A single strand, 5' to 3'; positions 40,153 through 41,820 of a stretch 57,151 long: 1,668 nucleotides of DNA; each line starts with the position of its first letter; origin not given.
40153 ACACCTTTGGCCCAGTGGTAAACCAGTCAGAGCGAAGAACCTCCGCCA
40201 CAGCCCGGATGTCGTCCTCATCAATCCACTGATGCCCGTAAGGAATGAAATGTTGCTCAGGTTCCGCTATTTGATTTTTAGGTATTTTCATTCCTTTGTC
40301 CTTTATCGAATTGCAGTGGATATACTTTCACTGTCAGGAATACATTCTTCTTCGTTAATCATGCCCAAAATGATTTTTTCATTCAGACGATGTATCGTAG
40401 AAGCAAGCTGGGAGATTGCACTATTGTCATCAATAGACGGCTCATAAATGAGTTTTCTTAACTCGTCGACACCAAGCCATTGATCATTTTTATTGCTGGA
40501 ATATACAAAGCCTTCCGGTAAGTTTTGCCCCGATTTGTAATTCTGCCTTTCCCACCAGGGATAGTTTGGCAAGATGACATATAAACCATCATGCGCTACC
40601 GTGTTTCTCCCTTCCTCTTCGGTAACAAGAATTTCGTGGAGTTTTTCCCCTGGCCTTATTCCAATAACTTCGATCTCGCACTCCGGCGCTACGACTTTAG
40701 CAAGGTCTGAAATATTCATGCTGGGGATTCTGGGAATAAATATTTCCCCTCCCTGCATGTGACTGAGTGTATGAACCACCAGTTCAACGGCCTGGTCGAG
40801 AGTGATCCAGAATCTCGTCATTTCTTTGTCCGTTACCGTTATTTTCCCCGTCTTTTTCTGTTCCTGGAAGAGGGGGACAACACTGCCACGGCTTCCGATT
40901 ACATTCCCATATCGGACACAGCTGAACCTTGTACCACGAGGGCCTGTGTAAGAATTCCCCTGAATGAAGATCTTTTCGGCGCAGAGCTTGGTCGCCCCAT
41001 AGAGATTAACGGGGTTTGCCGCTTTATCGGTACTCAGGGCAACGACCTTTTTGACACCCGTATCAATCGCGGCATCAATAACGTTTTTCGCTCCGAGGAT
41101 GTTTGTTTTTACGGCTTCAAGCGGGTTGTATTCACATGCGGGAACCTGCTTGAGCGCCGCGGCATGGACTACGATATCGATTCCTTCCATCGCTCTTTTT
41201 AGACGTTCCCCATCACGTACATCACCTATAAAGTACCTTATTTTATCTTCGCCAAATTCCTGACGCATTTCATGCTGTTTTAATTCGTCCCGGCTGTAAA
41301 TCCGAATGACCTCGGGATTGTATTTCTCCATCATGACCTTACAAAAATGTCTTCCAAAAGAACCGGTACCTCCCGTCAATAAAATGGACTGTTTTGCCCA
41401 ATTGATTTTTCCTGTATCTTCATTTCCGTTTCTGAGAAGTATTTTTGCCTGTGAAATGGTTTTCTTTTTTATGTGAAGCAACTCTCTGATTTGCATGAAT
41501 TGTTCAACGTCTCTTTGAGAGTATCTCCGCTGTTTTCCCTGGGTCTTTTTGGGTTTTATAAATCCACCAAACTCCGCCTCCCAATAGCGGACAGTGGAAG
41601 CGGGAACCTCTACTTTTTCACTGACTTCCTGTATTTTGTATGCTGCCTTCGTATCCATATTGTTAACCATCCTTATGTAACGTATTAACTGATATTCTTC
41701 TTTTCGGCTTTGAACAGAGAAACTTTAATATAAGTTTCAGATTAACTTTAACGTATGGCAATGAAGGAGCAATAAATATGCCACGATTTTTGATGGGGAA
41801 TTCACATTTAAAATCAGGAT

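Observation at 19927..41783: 22 tightly packed genes form a ~22-kb pseudaminic-acid type flagellin glycosylation island abutting the flagellin gene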

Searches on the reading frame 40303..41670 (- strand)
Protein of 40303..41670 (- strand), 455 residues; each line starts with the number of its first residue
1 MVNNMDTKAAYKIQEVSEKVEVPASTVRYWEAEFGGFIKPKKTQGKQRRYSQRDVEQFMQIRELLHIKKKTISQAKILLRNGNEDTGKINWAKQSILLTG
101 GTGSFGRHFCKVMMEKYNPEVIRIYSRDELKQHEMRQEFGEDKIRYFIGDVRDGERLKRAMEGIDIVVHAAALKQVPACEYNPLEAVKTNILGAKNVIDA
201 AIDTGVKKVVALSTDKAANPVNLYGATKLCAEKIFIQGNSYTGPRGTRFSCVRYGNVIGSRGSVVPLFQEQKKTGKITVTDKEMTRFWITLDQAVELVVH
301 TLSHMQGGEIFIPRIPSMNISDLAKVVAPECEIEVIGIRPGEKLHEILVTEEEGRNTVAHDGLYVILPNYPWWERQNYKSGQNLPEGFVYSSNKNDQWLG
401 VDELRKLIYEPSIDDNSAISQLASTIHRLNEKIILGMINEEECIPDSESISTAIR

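Call 4: search_protein_families(library=ncbifam, proteins=[window:40303-41670:-], max_evalue=0.00001)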
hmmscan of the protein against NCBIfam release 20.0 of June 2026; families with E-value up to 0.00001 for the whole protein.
window:40303-41670:- (455 aa): 20 families
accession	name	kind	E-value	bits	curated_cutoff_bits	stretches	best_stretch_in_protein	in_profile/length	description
TIGR03589.1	PseB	equivalog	3.6e-151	502.6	407.75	1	92-407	3-323/324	UDP-N-acetylglucosamine 4,6-dehydratase (inverting)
TIGR04130.1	FnlA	equivalog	3.6e-77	259.5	730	1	94-373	5-289/337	UDP-N-acetylglucosamine 4,6-dehydratase/5-epimerase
TIGR04180.1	EDH_00030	hypoth_equivalog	1.4e-17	63.7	475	1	96-216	1-123/297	NAD-dependent 4,6-dehydratase LegB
NF041293.1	G6PDh_Azf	equivalog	1.3e-15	57.5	400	1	94-217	3-118/252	NAD-dependent glucose-6-phosphate dehydrogenase Azf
TIGR01179.1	galE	equivalog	1e-14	54.1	262.3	1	96-263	2-182/332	UDP-glucose 4-epimerase GalE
TIGR03466.1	HpnA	hypoth_equivalog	5e-13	48.6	367.65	1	96-214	3-113/327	hopanoid-associated sugar epimerase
TIGR02622.1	CDP_4_6_dhtase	equivalog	1.1e-12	47.7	278.45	1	91-219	2-134/352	CDP-glucose 4,6-dehydratase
NF042422.1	oxyalk_red_OleD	equivalog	8.6e-11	41.8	580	1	96-215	3-111/329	2-alkyl-3-oxoalkanoate reductase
TIGR01181.1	dTDP_gluc_dehyt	equivalog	1.1e-09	37.9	365.1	1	96-216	2-127/321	dTDP-glucose 4,6-dehydratase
TIGR01214.1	rmlD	equivalog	1.5e-09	37.4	224.05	1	96-233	2-133/285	dTDP-4-dehydrorhamnose reductase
NF042423.1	oxyalk_red_Shew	equivalog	3.7e-09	36.1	580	1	93-215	8-119/331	2-alkyl-3-oxoalkanoate reductase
NF007956.0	PRK10675.1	subfamily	6.5e-09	35.4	394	1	96-213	3-123/338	UDP-glucose 4-epimerase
TIGR02197.1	heptose_epim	equivalog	1.2e-08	34.5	274.6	1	96-261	1-174/316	ADP-glyceromanno-heptose 6-epimerase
NF047375.1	HeatShock_HspR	equivalog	2.7e-08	33.7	105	1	10-66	3-57/92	heat shock protein transcriptional repressor HspR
NF052578.1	StrlDmthSdmBMthl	equivalog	4e-08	33.4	600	1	96-217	3-116/328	sterol demethylase protein SdmB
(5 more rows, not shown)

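Call 5: search_protein_families(library=pfam, proteins=[window:40303-41670:-], max_evalue=0.001)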
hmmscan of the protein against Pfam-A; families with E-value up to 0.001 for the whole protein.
window:40303-41670:- (455 aa): 12 families
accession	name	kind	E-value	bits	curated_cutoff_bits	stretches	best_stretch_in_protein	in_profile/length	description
PF02719.21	Polysacc_synt_2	-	1.8e-104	349.5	20.2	1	96-366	1-291/293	Polysaccharide biosynthesis protein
PF01370.27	Epimerase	-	7.7e-27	94.7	20.9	1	96-309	1-235/240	NAD dependent epimerase/dehydratase family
PF01073.25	3Beta_HSD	-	2.3e-18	66.7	22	1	98-220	2-122/280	3-beta hydroxysteroid dehydrogenase/isomerase family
PF13411.12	MerR_1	-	2e-16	60.3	21.6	1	11-80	1-67/69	MerR HTH family regulatory protein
PF16363.11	GDP_Man_Dehyd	-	1.7e-15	57.8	27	1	97-336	1-271/332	GDP-mannose 4,6 dehydratase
PF13460.12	NAD_binding_10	-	1.7e-11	44.8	27.2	1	100-220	1-104/184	NAD(P)H-binding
PF04321.23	RmlD_sub_bind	-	7.1e-11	42.1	27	1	95-259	2-153/287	RmlD substrate binding domain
PF00376.29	MerR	-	9.8e-09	35.3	28.2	1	12-50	1-38/38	MerR family regulatory protein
PF05368.20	NmrA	-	4.2e-08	33.6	27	1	93-221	2-114/298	NmrA-like family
PF07993.18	NAD_binding_4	-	9.4e-07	28.7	20.1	1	98-219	1-141/258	Male sterility protein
PF00106.31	adh_short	-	2.8e-06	27.4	26.6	1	95-252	2-177/195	short chain dehydrogenase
PF08659.16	KR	-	0.00028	21.3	22.6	1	96-172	3-90/180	KR domain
